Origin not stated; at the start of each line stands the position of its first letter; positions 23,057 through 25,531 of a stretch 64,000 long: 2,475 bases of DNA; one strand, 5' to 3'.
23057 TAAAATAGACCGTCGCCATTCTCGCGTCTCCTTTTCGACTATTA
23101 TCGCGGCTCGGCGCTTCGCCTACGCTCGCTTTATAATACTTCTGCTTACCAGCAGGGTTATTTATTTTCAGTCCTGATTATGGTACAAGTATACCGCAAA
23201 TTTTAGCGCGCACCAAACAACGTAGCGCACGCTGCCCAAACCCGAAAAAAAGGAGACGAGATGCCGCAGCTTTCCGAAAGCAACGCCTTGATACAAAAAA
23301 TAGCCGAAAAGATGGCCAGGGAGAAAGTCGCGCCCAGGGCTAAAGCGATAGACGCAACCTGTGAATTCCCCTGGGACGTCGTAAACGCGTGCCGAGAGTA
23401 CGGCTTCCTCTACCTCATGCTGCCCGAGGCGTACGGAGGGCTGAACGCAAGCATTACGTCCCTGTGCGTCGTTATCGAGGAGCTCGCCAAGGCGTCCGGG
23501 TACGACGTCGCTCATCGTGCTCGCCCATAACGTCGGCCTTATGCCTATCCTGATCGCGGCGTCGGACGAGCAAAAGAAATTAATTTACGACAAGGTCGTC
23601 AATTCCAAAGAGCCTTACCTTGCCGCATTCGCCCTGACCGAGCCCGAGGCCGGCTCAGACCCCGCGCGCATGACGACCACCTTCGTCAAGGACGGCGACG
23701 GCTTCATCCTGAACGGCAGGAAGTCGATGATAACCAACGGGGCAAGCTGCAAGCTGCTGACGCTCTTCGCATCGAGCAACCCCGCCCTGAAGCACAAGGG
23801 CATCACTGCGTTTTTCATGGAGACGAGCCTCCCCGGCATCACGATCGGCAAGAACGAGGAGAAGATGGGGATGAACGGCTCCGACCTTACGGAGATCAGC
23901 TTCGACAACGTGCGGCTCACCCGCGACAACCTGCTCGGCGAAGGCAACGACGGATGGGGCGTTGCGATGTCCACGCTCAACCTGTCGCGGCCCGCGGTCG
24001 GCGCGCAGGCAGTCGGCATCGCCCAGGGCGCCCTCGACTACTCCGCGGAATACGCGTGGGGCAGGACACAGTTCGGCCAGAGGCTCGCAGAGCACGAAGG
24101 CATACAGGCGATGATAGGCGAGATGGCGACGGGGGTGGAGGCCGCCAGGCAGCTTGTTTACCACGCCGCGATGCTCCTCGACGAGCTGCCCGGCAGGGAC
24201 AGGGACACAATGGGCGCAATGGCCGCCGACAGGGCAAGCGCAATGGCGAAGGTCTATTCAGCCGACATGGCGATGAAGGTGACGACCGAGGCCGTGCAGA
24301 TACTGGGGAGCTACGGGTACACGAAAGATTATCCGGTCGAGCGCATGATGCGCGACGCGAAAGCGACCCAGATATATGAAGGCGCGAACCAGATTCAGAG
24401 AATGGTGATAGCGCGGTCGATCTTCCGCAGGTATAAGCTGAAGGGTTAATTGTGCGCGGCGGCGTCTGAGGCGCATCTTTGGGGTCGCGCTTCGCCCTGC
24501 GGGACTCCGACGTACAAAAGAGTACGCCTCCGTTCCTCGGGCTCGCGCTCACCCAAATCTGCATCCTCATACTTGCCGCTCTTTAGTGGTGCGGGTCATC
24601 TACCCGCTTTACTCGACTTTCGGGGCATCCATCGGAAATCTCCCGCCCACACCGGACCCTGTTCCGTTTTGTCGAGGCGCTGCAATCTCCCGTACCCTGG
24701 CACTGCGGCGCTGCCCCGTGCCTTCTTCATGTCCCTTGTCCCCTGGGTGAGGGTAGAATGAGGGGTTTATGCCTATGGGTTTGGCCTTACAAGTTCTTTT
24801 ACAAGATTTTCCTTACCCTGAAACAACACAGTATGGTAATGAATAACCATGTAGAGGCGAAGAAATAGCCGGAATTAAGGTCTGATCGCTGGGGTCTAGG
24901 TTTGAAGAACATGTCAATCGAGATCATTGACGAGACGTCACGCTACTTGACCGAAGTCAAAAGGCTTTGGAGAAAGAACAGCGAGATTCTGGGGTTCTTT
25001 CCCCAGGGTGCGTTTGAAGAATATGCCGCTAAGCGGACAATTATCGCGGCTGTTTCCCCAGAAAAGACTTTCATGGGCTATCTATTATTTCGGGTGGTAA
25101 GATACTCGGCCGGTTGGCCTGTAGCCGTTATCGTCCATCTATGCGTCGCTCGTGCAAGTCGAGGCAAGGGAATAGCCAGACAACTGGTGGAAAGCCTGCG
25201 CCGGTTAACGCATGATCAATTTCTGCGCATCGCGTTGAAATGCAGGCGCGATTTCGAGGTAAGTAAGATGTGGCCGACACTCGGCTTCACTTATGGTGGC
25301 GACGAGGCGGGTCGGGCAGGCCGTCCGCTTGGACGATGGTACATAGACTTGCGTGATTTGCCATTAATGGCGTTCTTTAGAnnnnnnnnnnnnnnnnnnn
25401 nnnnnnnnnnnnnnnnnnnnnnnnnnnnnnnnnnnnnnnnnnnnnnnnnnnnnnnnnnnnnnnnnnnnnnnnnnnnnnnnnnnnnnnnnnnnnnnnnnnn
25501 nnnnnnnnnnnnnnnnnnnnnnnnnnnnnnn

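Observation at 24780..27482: Low-GC island with an unrecognised two-gene module: GNAT-PIN-GNAT-like-PUA/ASCH-like giant protein coupled to a small ASCH protein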

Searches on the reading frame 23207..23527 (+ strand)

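Call 79: search_protein_families(library=pfam, proteins=[window:23207-23527:+], max_evalue=0.001)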
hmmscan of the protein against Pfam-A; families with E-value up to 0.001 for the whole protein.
window:23207-23527:+ (107 aa): 1 family
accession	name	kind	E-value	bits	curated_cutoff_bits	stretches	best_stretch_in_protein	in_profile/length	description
PF02771.21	Acyl-CoA_dh_N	-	2.6e-17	63.6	22.9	1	24-98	2-76/113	Acyl-CoA dehydrogenase, N-terminal domain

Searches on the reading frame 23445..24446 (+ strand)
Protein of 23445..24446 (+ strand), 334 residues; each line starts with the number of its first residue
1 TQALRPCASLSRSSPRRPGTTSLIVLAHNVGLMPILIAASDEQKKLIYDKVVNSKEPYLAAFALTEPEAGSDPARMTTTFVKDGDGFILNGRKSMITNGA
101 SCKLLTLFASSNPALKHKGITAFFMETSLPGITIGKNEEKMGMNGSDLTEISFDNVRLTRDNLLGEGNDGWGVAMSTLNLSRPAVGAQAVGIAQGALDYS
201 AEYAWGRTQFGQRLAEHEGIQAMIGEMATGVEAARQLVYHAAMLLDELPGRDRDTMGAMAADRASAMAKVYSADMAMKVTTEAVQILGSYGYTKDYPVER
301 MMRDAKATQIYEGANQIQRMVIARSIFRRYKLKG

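Call 79: search_protein_families(library=pfam, proteins=[window:23445-24446:+], max_evalue=0.001)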
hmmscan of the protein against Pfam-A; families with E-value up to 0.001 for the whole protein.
window:23445-24446:+ (334 aa): 4 families
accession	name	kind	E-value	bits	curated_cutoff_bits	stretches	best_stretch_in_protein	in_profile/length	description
PF00441.29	Acyl-CoA_dh_1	-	2.3e-47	161.3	22.4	1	168-326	1-149/150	Acyl-CoA dehydrogenase, C-terminal domain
PF02770.24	Acyl-CoA_dh_M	-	6.6e-26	90.8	33.3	1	61-156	1-97/97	Acyl-CoA dehydrogenase, middle domain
PF08028.16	Acyl-CoA_dh_2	-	7.3e-25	88.2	22.7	1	185-315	3-133/134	Acyl-CoA dehydrogenase, C-terminal domain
PF22924.1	ACOX_C_alpha1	-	0.00028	21.2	27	1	261-325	103-167/169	Acyl-CoA oxidase, C-alpha1 domain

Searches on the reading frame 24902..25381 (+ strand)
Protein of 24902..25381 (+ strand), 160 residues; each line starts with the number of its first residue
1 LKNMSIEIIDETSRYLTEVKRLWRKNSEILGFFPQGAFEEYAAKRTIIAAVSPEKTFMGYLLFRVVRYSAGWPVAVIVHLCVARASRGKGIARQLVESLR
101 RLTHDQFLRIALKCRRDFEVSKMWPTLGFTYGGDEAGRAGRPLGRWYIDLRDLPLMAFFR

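Call 62: search_solved_structures(query=A6, max_evalue=0.01)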
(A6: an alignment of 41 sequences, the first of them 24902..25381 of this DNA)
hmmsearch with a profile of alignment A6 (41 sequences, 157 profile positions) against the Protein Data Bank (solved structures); distinct sequences matched with E-value up to 0.01: 32.
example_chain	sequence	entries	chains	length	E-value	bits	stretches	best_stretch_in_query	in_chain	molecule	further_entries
9mgs_A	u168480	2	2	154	2.8e-05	27.1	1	51-123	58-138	Aminoglycoside acetyltransferase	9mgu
6ag5_A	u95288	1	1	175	3.1e-05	26.9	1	35-139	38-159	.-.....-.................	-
4pv6_C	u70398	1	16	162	3.7e-05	26.7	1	52-149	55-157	N-terminal acetyltransferase complex subunit [ARD1]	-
4r3k_A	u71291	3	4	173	4.2e-05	26.5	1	35-139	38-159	Uncharacterized N-acetyltransferase SSO0209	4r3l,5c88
3pp9_A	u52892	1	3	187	4.8e-05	26.3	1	45-127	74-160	Putative streptothricin acetyltransferase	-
6ag4_A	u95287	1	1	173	5.1e-05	26.2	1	35-139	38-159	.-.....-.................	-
4lx9_A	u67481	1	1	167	6e-05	26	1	35-137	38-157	ARCHAEAL AMINO-TERMINAL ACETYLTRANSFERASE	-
2x7b_A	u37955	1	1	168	6.1e-05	26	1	35-137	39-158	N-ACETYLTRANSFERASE SSO0209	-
1bo4_A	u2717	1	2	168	0.00011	25.1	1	52-123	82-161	PROTEIN (SERRATIA MARCESCENS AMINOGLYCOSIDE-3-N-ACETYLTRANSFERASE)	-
6bvc_A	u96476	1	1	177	0.00012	25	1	52-123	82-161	Aminoglycoside-(3)-N-acetyltransferase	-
4yfj_A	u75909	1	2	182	0.00018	24.5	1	57-123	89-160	Aminoglycoside 3'-N-acetyltransferase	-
5hmn_A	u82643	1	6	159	0.0002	24.3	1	27-98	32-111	AAC3-I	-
2pdo_A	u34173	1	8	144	0.00028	23.8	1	48-127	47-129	Acetyltransferase ypeA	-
1qst_A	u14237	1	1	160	0.00042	23.2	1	44-129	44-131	TGCN5 HISTONE ACETYL TRANSFERASE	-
1m1d_A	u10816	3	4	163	0.00044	23.2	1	44-129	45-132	TGCN5 HISTONE ACETYL TRANSFERASE | HAT A1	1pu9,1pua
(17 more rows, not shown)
